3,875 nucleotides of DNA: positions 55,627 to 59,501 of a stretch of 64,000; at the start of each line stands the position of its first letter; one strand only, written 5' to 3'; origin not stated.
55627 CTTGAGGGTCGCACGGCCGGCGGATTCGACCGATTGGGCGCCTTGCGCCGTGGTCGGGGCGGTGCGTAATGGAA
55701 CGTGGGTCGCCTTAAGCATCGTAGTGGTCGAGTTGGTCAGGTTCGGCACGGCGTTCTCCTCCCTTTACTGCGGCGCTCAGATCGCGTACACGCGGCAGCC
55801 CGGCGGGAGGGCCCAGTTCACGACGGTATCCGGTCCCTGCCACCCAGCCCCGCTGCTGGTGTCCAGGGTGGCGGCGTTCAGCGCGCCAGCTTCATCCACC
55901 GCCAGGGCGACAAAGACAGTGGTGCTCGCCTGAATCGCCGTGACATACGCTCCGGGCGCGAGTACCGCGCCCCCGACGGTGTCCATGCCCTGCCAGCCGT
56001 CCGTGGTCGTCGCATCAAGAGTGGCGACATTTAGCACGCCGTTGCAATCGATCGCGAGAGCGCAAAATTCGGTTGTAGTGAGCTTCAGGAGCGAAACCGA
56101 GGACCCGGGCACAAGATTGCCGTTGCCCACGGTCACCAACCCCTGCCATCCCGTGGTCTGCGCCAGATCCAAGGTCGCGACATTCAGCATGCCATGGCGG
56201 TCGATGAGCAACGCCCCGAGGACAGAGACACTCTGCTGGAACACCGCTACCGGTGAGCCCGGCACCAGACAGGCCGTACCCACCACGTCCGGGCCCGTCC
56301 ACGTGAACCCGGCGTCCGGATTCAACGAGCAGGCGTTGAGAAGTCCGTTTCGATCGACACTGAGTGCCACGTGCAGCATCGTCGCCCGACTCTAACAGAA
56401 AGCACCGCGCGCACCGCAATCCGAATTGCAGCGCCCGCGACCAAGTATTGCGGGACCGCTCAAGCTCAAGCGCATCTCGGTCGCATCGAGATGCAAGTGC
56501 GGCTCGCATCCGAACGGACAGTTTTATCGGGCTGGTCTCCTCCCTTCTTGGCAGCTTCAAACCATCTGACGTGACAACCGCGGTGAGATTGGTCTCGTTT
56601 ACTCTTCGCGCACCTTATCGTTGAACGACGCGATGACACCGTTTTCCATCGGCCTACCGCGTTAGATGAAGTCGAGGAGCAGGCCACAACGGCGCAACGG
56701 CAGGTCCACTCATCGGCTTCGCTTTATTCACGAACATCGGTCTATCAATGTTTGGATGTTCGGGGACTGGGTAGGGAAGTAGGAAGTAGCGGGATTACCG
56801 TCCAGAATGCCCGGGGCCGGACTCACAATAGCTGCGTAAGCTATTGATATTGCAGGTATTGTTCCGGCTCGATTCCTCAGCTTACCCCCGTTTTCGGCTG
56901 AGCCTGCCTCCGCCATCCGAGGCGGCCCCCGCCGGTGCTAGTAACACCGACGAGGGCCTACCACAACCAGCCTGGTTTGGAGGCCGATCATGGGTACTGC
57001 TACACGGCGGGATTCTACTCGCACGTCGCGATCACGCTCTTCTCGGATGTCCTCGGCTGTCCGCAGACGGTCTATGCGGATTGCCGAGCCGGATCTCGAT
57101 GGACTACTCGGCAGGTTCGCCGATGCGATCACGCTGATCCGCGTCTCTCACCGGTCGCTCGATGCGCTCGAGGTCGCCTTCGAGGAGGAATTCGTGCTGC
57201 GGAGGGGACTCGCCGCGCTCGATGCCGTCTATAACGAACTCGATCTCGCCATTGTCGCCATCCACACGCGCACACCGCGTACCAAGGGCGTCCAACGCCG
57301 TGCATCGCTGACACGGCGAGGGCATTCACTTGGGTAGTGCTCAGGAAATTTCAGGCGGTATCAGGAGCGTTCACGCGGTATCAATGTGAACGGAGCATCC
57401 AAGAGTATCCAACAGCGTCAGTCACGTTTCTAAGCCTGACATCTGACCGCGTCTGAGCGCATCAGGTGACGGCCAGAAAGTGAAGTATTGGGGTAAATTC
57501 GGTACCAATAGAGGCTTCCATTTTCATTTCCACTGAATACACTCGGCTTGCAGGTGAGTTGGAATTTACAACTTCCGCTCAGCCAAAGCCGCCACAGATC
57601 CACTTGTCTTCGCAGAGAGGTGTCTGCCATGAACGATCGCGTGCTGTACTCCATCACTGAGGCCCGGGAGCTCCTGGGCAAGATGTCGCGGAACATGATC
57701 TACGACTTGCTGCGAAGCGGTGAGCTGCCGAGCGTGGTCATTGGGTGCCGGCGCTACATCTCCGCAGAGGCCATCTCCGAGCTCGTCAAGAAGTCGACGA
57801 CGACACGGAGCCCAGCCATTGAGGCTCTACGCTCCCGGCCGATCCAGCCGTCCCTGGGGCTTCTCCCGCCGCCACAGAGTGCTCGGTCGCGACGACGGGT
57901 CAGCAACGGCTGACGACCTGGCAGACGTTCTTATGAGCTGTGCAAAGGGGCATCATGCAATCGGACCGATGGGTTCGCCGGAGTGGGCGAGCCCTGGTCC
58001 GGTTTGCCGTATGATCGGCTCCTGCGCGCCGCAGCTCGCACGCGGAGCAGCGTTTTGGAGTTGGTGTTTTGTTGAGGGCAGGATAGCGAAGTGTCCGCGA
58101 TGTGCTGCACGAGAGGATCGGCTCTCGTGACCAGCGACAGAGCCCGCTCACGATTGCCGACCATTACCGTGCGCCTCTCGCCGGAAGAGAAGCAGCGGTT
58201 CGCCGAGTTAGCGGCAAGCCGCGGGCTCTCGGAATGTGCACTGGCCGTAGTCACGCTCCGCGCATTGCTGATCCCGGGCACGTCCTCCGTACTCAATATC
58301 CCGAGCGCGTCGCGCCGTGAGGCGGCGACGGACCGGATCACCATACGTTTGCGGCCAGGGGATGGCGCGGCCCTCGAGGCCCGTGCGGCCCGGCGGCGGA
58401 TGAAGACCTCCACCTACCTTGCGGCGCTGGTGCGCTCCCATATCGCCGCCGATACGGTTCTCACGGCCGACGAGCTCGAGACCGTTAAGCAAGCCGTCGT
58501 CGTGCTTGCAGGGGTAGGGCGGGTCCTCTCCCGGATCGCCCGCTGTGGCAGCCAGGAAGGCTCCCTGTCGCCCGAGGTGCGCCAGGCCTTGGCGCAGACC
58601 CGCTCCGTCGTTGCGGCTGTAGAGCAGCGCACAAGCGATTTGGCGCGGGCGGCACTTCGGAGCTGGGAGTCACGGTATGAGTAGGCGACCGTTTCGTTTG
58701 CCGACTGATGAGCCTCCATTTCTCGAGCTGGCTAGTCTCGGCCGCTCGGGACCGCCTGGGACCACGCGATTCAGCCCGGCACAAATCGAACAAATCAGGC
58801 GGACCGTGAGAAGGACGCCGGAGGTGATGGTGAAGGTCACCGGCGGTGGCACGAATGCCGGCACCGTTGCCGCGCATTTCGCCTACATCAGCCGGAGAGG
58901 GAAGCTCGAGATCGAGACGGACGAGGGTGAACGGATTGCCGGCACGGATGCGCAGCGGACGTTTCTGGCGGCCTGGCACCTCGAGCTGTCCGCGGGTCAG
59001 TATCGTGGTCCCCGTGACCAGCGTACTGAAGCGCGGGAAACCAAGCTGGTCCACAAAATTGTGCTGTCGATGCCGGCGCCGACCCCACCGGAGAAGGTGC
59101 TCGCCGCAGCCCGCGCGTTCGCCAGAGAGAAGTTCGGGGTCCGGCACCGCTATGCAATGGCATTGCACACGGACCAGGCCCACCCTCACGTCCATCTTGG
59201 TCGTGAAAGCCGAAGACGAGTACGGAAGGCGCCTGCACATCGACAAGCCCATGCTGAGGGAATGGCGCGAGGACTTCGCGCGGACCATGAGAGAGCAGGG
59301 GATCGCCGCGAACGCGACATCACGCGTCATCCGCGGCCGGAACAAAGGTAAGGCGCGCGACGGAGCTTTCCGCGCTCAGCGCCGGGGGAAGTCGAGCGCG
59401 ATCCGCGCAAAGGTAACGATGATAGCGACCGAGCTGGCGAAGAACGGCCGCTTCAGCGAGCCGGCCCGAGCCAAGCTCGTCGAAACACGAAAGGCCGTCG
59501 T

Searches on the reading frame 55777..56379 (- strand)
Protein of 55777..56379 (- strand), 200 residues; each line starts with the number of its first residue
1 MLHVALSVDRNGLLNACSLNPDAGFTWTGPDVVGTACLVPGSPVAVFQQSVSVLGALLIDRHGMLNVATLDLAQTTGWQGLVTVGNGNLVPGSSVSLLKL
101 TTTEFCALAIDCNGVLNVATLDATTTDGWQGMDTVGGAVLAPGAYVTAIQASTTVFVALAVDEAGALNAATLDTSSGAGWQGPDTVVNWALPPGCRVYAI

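Call 30: search_protein_families(library=pfam, proteins=[window:55777-56379:-], max_evalue=0.001)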
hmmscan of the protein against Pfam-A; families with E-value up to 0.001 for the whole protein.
window:55777-56379:- (200 aa): 0 families

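Call 77: search_protein_families(library=padloc, proteins=[window:55777-56379:-], max_evalue=0.001)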
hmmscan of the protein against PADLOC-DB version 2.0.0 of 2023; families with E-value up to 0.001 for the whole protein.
window:55777-56379:- (200 aa): 0 families

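Call 87: search_protein_families(library=phrogs, proteins=[window:55777-56379:-], max_evalue=0.001)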
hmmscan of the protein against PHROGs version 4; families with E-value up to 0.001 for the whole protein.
window:55777-56379:- (200 aa): 1 family
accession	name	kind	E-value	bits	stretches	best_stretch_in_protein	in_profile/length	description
phrog_21720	-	unknown function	0.00046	21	0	62-85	14-38/61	-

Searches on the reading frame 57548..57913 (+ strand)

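Call 4: search_protein_families(library=pfam, proteins=[window:57548-57913:+], max_evalue=0.01)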
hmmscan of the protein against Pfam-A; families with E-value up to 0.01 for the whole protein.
window:57548-57913:+ (121 aa): 1 family
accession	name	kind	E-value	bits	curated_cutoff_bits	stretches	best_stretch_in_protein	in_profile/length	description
PF12728.13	HTH_17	-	2e-08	34.8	27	1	33-82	1-49/51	Helix-turn-helix domain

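Call 77: search_protein_families(library=padloc, proteins=[window:57548-57913:+], max_evalue=0.001)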
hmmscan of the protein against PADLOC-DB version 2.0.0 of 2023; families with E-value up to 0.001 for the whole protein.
window:57548-57913:+ (121 aa): 1 family
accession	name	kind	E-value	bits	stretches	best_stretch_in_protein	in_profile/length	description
PDLC04133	mad1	-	4.6e-05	21.6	1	31-83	3-54/60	mads_1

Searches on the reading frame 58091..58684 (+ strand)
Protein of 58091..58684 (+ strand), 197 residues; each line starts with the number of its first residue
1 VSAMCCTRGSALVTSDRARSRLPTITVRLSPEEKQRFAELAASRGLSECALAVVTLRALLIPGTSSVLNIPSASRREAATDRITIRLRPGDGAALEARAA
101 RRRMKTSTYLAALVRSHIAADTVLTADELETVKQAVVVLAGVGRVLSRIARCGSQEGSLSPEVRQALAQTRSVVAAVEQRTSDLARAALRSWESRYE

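Call 4: search_protein_families(library=pfam, proteins=[window:58091-58684:+], max_evalue=0.01)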
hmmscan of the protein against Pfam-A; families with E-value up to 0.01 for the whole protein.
window:58091-58684:+ (197 aa): 2 families
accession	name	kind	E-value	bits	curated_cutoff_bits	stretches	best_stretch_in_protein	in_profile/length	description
PF21983.2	NikA-like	-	6.2e-08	33.1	27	1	80-146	4-65/72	Mobilization protein NikA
PF19807.5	DUF6290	-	0.0039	17.8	27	0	24-47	3-26/72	Family of unknown function (DUF6290)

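Call 77: search_protein_families(library=padloc, proteins=[window:58091-58684:+], max_evalue=0.001)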
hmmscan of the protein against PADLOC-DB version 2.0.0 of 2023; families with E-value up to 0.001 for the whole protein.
window:58091-58684:+ (197 aa): 0 families

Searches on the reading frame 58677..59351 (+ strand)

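Call 4: search_protein_families(library=pfam, proteins=[window:58677-59351:+], max_evalue=0.01)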
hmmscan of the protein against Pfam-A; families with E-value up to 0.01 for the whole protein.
window:58677-59351:+ (224 aa): 1 family
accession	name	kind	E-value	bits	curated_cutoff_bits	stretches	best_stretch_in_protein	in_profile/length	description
PF03432.20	Relaxase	-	7.7e-10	39.6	24.6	1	118-174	37-96/132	MobA/VirD2-like, nuclease domain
